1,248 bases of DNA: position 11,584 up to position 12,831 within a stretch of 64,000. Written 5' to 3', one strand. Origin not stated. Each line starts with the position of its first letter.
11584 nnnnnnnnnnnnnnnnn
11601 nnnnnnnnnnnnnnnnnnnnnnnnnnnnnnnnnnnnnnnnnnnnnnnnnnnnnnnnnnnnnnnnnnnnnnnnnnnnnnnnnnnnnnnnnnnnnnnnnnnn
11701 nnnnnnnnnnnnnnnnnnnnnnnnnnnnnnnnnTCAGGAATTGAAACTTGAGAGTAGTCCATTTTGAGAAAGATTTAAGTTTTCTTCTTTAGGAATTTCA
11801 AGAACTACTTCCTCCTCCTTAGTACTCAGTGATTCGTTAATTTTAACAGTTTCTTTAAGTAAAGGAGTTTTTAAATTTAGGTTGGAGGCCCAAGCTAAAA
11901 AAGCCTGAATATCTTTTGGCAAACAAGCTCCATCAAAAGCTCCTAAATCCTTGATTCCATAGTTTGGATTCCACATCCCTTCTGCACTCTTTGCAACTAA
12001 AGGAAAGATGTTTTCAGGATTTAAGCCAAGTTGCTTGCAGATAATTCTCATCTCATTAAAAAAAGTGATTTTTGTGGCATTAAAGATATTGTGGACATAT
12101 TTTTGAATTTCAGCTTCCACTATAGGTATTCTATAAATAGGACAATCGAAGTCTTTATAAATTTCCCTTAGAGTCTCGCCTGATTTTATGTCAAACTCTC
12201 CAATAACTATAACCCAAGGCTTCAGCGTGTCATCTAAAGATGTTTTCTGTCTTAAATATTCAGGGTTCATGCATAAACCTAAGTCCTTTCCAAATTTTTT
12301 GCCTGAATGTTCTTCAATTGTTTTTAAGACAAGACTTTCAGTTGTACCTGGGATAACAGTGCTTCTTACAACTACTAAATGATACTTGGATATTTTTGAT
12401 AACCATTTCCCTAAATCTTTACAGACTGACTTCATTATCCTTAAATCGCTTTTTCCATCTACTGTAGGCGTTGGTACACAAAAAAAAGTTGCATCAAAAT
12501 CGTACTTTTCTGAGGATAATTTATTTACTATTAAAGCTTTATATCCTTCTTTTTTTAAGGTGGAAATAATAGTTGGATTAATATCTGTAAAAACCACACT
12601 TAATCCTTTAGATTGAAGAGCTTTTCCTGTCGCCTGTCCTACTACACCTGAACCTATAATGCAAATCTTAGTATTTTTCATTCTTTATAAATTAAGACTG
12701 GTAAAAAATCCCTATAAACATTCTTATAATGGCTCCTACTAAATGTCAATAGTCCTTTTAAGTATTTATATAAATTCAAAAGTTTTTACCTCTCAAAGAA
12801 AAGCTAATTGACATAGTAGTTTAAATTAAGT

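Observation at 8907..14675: Compact alginate-like polyuronate module: Alg8-like GT2 synthase fused to LysM and an AlgG-like C5-epimerase, plus secreted epimerase paralog and nucleotide-sugar dehydrogenase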

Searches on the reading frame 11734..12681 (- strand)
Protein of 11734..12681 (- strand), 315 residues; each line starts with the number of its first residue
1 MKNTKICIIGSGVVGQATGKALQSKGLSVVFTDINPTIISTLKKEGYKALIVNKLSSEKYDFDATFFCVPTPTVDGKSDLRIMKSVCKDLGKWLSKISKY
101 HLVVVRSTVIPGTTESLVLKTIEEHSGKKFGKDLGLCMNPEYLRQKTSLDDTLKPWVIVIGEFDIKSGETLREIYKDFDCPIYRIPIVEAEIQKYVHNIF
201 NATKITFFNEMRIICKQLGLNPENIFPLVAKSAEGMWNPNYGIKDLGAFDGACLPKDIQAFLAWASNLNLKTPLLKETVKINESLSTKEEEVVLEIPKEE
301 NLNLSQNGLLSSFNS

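Call 3: search_protein_families(library=pfam, proteins=[window:11734-12681:-], max_evalue=0.01)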
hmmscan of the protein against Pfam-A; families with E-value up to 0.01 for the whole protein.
window:11734-12681:- (315 aa): 11 families
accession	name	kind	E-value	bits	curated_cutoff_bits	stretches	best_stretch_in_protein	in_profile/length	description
PF03721.20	UDPG_MGDP_dh_N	-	1.8e-32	112.9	27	2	54-174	69-187/187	UDP-glucose/GDP-mannose dehydrogenase family, NAD binding domain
PF00984.24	UDPG_MGDP_dh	-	1.5e-18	67.1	25.4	1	189-283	2-93/94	UDP-glucose/GDP-mannose dehydrogenase family, central domain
PF02254.24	TrkA_N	-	0.00035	21.3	23.8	1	6-53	1-48/116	TrkA-N domain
PF14833.11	NAD_binding_11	-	0.00082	20.1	30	1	192-285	5-105/122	NAD-binding of NADP-dependent 3-hydroxyisobutyrate dehydrogenase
PF02558.23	ApbA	-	0.00083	19.4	22.2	1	6-53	1-47/150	Ketopantoate reductase PanE/ApbA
PF00670.27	AdoHcyase_NAD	-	0.0022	18.6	27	1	5-58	25-78/162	S-adenosyl-L-homocysteine hydrolase, NAD binding domain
PF03446.21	NAD_binding_2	-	0.003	18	21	1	5-72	1-66/161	NAD binding domain of 6-phosphogluconate dehydrogenase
PF02826.25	2-Hacid_dh_C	-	0.0032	17.3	25.1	0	2-54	35-87/178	D-isomer specific 2-hydroxyacid dehydrogenase, NAD binding domain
PF01262.27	AlaDh_PNT_C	-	0.0033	17.3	23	1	3-52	28-78/214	Alanine dehydrogenase/PNT, C-terminal domain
PF03807.23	F420_oxidored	-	0.0046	18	21.6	1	5-72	1-70/94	NADP oxidoreductase coenzyme F420-dependent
PF02737.24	3HCDH_N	-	0.005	17.2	22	1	5-45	1-41/180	3-hydroxyacyl-CoA dehydrogenase, NAD binding domain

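Call 4: search_protein_families(library=ncbifam, proteins=[window:11734-12681:-], max_evalue=0.01)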
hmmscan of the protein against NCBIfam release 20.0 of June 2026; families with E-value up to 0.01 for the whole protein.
window:11734-12681:- (315 aa): 16 families
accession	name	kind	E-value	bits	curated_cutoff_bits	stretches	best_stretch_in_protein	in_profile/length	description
TIGR03026.1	NDP-sugDHase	subfamily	2.8e-59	200.9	189.8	1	5-288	2-299/413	nucleotide sugar dehydrogenase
NF041297.1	UDPGDh_AglM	equivalog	1.6e-46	159.1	670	1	5-285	2-300/429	UDP-glucose 6-dehydrogenase AglM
NF047673.2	TeichurnBiosyTuaD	equivalog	6.1e-32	111.3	700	1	5-285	3-293/439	UDP-glucose 6-dehydrogenase TuaD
NF040825.1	UDPMaNacDH_Arch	equivalog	9.2e-20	70.9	750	1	31-305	48-307/418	UDP-N-acetyl-D-mannosamine dehydrogenase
NF011631.0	PRK15057.1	equivalog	3.6e-13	49.4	757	1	62-264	72-264/388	UDP-glucose 6-dehydrogenase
NF008286.0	PRK11064.1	equivalog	2.5e-10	39.5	459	1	1-225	1-243/420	UDP-N-acetyl-D-mannosamine dehydrogenase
NF011729.0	PRK15182.1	equivalog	2.6e-06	26.5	592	1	54-238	66-248/425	Vi polysaccharide biosynthesis UDP-N-acetylglucosamine C-6 dehydrogenase TviB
NF043037.1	ThreonDh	equivalog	0.00031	20.3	350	1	3-53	2-52/297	L-threonate dehydrogenase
TIGR03911.1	pyrrolys_PylD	equivalog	0.00057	19.1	150.05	1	2-74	144-216/266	3-methylornithyl-N6-L-lysine dehydrogenase PylD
NF006162.0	PRK08306.1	equivalog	0.0024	17.2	261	1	4-76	155-227/297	dipicolinate synthase subunit DpsA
NF008592.0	PRK11559.1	equivalog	0.0026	17.1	397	1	4-61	3-60/296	2-hydroxy-3-oxopropionate reductase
TIGR00745.1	apbA_panE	subfamily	0.0027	17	141.35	1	5-60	1-51/305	2-dehydropantoate 2-reductase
NF002924.0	PRK03562.1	equivalog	0.0048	15.4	752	1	3-49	402-448/623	glutathione-regulated potassium-efflux system protein KefC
NF053647.1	pMurD2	equivalog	0.0064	15.4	550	1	5-129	2-127/405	pseudomurein biosynthesis peptide ligase pMurD2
NF005111.0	PRK06545.2-3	equivalog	0.0096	15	344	0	5-40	15-50/371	prephenate dehydrogenase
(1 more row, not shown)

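Call 12: find_homologous_proteins(query=window:11734-12681:-, max_evalue=0.00001)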
Query window:11734-12681:- (315 aa): 1940 proteins with E <= 0.00001 among 4619 candidates; the best 120 are listed.
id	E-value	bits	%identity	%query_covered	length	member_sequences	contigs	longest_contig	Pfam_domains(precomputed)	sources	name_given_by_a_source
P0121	1.6e-207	706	100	100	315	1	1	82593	PF00984.25,PF03721.21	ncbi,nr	ncbi:UDP-glucose/GDP-mannose dehydrogenase family protein [Candidatus Daviesbacteria bacterium]|nr:U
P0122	4.5e-171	586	82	100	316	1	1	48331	PF00984.25,PF02254.25,PF03721.21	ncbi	-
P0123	4.5e-171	586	81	100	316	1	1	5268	PF00984.25,PF03721.21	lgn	-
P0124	8.7e-166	569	78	100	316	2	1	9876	PF00984.25,PF02254.25,PF03721.21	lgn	-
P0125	4.1e-112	393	56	97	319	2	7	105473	PF00984.25,PF02558.23,PF03721.21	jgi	-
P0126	1.2e-111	391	57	97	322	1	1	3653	PF00984.25,PF03721.21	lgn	-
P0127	6.3e-109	382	57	93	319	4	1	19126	PF00984.25,PF03721.21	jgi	-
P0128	5.7e-108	379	58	90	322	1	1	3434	PF00984.25,PF03446.22,PF03721.21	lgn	-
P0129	3.2e-107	377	58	90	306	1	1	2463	PF00984.25,PF03721.21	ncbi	-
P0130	3.4e-107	376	57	92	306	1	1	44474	PF00984.25,PF03721.21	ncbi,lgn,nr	ncbi:MAG: nucleotide sugar dehydrogenase [bacterium]|nr:nucleotide sugar dehydrogenase [bacterium]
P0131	3.5e-107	376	57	91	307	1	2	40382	PF00984.25,PF03721.21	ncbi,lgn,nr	ncbi:UDP-glucose/GDP-mannose dehydrogenase family protein [Candidatus Daviesbacteria bacterium]|nr:U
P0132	6.2e-107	376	56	90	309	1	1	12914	PF00984.25,PF02254.25,PF02558.23,PF03721.21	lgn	-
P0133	3.9e-106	373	57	90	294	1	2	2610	PF00984.25,PF03721.21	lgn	-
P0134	5.2e-106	373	56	94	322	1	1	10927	PF00984.25,PF03721.21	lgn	-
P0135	1.1e-105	371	54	97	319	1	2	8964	PF00984.25,PF03721.21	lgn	-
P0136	1.1e-105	371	56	90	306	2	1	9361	PF00984.25,PF03721.21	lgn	-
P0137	1.2e-105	371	56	91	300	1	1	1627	PF00984.25,PF03721.21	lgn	-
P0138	1.6e-105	371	57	91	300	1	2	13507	PF00984.25,PF03721.21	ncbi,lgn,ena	-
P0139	2.8e-105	370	57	90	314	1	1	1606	PF00984.25,PF03721.21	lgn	-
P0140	4.9e-105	369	58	90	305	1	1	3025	PF00984.25,PF03721.21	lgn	-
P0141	6.1e-105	369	56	92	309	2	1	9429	PF00984.25,PF02558.23,PF03721.21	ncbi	-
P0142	6.2e-105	369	57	90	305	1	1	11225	PF00984.25,PF03721.21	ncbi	-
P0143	1.8e-104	368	57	92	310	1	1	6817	PF00984.25,PF03721.21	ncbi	-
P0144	2.0e-104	367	55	93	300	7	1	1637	PF00984.25,PF03721.21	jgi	-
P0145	3.4e-104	367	53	96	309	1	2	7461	PF00984.25,PF03721.21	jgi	-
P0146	4.6e-104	366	56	91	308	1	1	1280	PF00984.25,PF03721.21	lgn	-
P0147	5.0e-104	366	58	90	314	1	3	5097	PF00984.25,PF03721.21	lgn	-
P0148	7.3e-104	365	56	90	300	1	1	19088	PF00984.25,PF03721.21,PF03807.24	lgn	-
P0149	1.3e-103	365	56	90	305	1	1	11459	PF00984.25,PF03721.21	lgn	-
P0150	1.6e-103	364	57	90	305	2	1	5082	PF00984.25,PF03721.21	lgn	-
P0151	1.7e-103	364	57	90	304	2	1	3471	PF00984.25,PF03721.21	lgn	-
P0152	3.6e-103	363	56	90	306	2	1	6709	PF00984.25,PF03721.21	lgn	-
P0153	3.8e-103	363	58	91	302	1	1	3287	PF00984.25,PF03721.21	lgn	-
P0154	4.2e-103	363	57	90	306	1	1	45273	PF00984.25,PF03721.21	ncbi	-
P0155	5.7e-103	363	59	90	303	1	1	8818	PF00984.25,PF03721.21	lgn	-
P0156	1.2e-102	361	55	90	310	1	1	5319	PF00984.25,PF03721.21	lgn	-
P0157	1.4e-102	361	56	91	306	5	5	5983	PF00984.25,PF03721.21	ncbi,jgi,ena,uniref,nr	ncbi:hypothetical protein COT64_02870 [Candidatus Shapirobacteria bacterium CG09_land_8_20_14_0_10_3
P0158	1.6e-102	361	55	85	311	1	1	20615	PF00984.25,PF03721.21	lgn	-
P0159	1.9e-102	361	54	91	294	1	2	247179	PF00984.25,PF03446.22,PF03721.21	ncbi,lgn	-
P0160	2.5e-102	360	57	90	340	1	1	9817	PF00984.25,PF03721.21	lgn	-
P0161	2.7e-102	360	56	91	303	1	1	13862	PF00984.25,PF03721.21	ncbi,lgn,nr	ncbi:MAG: hypothetical protein Q7S79_00900 [bacterium]|nr:hypothetical protein [bacterium]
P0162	3.7e-102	360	56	90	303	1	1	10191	PF00984.25,PF03721.21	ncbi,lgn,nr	ncbi:MAG: UDP-glucose/GDP-mannose dehydrogenase family protein [Actinobacteria bacterium]|nr:UDP-glu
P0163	3.8e-102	360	56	91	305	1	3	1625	PF00984.25,PF03721.21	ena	-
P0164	7.0e-102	359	53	92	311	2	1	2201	PF00984.25,PF03721.21,PF03807.24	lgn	-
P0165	7.7e-102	359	57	90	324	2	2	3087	PF00984.25,PF02558.23,PF03446.22,PF03721.21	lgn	-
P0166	1.0e-101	358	55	90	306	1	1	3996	PF00984.25,PF03721.21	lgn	-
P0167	1.6e-101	358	53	86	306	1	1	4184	PF00984.25,PF03721.21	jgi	jgi:UDPglucose 6-dehydrogenase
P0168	1.7e-101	358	56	86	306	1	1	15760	PF00984.25,PF03721.21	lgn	-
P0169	2.8e-101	357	55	91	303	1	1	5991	PF00984.25,PF03721.21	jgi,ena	-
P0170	3.3e-101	357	54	86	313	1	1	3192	PF00984.25,PF03721.21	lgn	-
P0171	3.7e-101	357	53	93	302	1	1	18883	PF00984.25,PF03721.21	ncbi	-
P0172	3.8e-101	357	53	91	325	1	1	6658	PF00984.25,PF01210.30,PF03721.21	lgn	-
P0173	4.3e-101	356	58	90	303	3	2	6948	PF00984.25,PF03721.21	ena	-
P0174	4.5e-101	356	56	91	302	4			PF00984.25,PF03721.21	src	-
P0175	5.5e-101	356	54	91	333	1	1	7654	PF00984.25,PF03721.21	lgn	-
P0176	5.8e-101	356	54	90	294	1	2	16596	PF00984.25,PF03721.21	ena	-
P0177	6.5e-101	356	54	86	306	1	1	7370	PF00984.25,PF03721.21,PF03807.24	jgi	jgi:UDPglucose 6-dehydrogenase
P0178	8.2e-101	355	56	89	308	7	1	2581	PF00984.25,PF03721.21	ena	-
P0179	1.5e-100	355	56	91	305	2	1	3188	PF00984.25,PF03721.21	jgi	-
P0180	1.8e-100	354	57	90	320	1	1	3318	PF00984.25,PF03721.21,PF03807.24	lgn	-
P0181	3.0e-100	354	56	90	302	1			PF00984.25,PF03721.21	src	-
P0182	3.1e-100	354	57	90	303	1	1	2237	PF00984.25,PF03721.21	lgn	-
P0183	3.2e-100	354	55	90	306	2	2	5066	PF00984.25,PF03721.21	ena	-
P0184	4.0e-100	353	54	89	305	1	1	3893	PF00984.25,PF03721.21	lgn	-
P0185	4.1e-100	353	54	96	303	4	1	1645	PF00984.25,PF03721.21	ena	-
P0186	4.8e-100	353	54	92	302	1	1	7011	PF00984.25,PF03721.21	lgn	-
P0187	5.2e-100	353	56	90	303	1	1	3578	PF00984.25,PF03721.21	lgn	-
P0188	5.2e-100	353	55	92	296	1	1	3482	PF00984.25,PF02558.23,PF03721.21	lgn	-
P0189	5.5e-100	353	53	98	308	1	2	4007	PF00984.25,PF03721.21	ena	-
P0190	5.7e-100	353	54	90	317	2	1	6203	PF00984.25,PF03721.21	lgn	-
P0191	6.7e-100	352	55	89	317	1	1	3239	PF00984.25,PF03721.21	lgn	-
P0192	7.5e-100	352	55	91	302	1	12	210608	PF00984.25,PF03721.21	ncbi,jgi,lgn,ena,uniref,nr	ncbi:hypothetical protein A2954_04880 [Candidatus Roizmanbacteria bacterium RIFCSPLOWO2_01_FULL_37_1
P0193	1.1e-99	352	56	91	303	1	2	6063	PF00984.25,PF03721.21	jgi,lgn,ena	-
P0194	1.1e-99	352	54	90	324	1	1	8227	PF00984.25,PF02558.23,PF03721.21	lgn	-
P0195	1.1e-99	352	55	92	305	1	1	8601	PF00984.25,PF03721.21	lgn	-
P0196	1.6e-99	351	56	90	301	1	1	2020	PF00984.25,PF03721.21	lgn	-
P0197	1.8e-99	351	55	93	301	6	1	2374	PF00984.25,PF03721.21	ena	-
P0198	2.0e-99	351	53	93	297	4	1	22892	PF00984.25,PF03721.21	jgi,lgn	-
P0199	2.0e-99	351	55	90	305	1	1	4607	PF00984.25,PF03721.21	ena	-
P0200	2.1e-99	351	56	90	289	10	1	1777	PF00984.25,PF02254.25,PF03721.21,PF03807.24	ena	-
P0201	2.1e-99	351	55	90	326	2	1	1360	PF00984.25,PF02558.23,PF03721.21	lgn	-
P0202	2.2e-99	351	55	92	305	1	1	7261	PF00984.25,PF03721.21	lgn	-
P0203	2.6e-99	351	55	91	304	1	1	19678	PF00984.25,PF03721.21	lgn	-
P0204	2.7e-99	350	55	90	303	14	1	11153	PF00984.25,PF03721.21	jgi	-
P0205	2.9e-99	350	55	90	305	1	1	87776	PF00984.25,PF03721.21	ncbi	-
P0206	3.2e-99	350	56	89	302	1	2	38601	PF00984.25,PF03721.21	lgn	-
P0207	3.9e-99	350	54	92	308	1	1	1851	PF00984.25,PF03721.21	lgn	-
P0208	4.0e-99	350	53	92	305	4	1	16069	PF00984.25,PF03721.21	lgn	-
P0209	6.2e-99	349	54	90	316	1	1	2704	PF00984.25,PF03721.21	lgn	-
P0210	6.8e-99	349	55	91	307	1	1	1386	PF00984.25,PF03721.21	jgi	jgi:UDPglucose 6-dehydrogenase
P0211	7.4e-99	349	57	91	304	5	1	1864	PF00984.25,PF03721.21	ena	-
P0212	9.6e-99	349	54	90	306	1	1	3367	PF00984.25,PF03721.21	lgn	-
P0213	1.1e-98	348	53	91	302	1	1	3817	PF00984.25,PF03721.21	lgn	-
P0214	1.3e-98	348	56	91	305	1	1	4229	PF00984.25,PF03721.21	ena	-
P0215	1.3e-98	348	54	94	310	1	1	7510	PF00984.25,PF03721.21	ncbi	-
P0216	1.4e-98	348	54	90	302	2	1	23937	PF00984.25,PF03721.21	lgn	-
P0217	1.5e-98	348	54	90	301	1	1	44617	PF00984.25,PF03721.21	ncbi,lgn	-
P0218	1.5e-98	348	54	92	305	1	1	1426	PF00984.25,PF03721.21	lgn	-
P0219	1.5e-98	348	54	89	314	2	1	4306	PF00984.25,PF03721.21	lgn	-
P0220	1.9e-98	348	54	91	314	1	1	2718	PF00984.25,PF03721.21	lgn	-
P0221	2.3e-98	347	53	89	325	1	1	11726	PF00984.25,PF03721.21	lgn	-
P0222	2.8e-98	347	52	93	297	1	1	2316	PF00984.25,PF03721.21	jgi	jgi:UDPglucose 6-dehydrogenase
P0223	3.2e-98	347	54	92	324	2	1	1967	PF00984.25,PF03721.21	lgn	-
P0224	3.7e-98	347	55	89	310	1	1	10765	PF00984.25,PF03721.21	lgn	-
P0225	3.8e-98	347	54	90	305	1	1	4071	PF00984.25,PF03721.21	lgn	-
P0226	4.0e-98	347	52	93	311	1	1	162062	PF00984.25,PF03721.21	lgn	-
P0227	4.1e-98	347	51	93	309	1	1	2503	PF00984.25,PF03721.21,PF14833.12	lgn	-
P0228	4.2e-98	347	55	91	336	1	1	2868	PF00984.25,PF03721.21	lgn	-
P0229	4.5e-98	346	51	93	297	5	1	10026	PF00984.25,PF03721.21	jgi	-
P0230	5.0e-98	346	53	91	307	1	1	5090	PF00984.25,PF02558.23,PF03721.21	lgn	-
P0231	5.5e-98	346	51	94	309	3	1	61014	PF00984.25,PF03721.21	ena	-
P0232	6.4e-98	346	53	92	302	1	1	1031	PF00984.25,PF03721.21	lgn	-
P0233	6.7e-98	346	54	91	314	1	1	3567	PF00984.25,PF03721.21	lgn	-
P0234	6.9e-98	346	56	90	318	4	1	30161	PF00984.25,PF03721.21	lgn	-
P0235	7.8e-98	346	52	90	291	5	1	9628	PF00984.25,PF03721.21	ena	-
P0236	8.1e-98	346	53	90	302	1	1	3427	PF00984.25,PF02558.23,PF03721.21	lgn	-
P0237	8.4e-98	346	53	89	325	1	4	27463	PF00984.25,PF03721.21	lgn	-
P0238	8.8e-98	346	51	93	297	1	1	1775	PF00984.25,PF02254.25,PF03721.21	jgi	jgi:UDPglucose 6-dehydrogenase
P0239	9.6e-98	345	56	90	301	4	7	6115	PF00984.25,PF03721.21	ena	-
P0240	1.3e-97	345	56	90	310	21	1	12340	PF00984.25,PF03721.21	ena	-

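Call 23: search_solved_structures(query=window:11734-12681:-, max_evalue=1e-10, show_alignments=2)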
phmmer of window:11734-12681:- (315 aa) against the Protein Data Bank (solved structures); distinct sequences matched with E-value up to 1e-10: 11.
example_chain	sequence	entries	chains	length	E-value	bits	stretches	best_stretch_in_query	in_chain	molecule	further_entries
1mfz_A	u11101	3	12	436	1.4e-48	169.1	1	6-286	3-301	GDP-mannose 6-dehydrogenase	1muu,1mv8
3vtf_A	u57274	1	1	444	2.8e-41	145.1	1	7-286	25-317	UDP-glucose 6-dehydrogenase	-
3gg2_A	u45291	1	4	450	8.1e-22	81.2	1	61-284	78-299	Sugar dehydrogenase, UDP-glucose/GDP-mannose dehydrogenase family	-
2y0e_A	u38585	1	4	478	1.6e-21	80.2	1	5-283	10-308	UDP-GLUCOSE DEHYDROGENASE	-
2y0c_A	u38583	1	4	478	2.2e-21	79.8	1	5-283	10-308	UDP-GLUCOSE DEHYDROGENASE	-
2y0d_A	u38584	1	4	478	2.2e-21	79.8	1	5-283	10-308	UDP-GLUCOSE DEHYDROGENASE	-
4a7p_A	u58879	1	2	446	6.3e-21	78.2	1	52-285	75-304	UDP-GLUCOSE DEHYDROGENASE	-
7kws_A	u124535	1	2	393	1.2e-13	54.3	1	58-295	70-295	UDP-glucose 6-dehydrogenase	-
3g79_A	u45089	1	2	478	2.3e-12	50.1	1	61-229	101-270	NDP-N-acetyl-D-galactosaminuronic acid dehydrogenase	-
4xr9_A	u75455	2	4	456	2.4e-11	46.8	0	5-269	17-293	CalS8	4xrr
4r16_A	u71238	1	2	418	6.6e-11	45.3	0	61-295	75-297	418aa long hypothetical UDP-N-acetyl-D-mannosaminuronic acid dehydrogenase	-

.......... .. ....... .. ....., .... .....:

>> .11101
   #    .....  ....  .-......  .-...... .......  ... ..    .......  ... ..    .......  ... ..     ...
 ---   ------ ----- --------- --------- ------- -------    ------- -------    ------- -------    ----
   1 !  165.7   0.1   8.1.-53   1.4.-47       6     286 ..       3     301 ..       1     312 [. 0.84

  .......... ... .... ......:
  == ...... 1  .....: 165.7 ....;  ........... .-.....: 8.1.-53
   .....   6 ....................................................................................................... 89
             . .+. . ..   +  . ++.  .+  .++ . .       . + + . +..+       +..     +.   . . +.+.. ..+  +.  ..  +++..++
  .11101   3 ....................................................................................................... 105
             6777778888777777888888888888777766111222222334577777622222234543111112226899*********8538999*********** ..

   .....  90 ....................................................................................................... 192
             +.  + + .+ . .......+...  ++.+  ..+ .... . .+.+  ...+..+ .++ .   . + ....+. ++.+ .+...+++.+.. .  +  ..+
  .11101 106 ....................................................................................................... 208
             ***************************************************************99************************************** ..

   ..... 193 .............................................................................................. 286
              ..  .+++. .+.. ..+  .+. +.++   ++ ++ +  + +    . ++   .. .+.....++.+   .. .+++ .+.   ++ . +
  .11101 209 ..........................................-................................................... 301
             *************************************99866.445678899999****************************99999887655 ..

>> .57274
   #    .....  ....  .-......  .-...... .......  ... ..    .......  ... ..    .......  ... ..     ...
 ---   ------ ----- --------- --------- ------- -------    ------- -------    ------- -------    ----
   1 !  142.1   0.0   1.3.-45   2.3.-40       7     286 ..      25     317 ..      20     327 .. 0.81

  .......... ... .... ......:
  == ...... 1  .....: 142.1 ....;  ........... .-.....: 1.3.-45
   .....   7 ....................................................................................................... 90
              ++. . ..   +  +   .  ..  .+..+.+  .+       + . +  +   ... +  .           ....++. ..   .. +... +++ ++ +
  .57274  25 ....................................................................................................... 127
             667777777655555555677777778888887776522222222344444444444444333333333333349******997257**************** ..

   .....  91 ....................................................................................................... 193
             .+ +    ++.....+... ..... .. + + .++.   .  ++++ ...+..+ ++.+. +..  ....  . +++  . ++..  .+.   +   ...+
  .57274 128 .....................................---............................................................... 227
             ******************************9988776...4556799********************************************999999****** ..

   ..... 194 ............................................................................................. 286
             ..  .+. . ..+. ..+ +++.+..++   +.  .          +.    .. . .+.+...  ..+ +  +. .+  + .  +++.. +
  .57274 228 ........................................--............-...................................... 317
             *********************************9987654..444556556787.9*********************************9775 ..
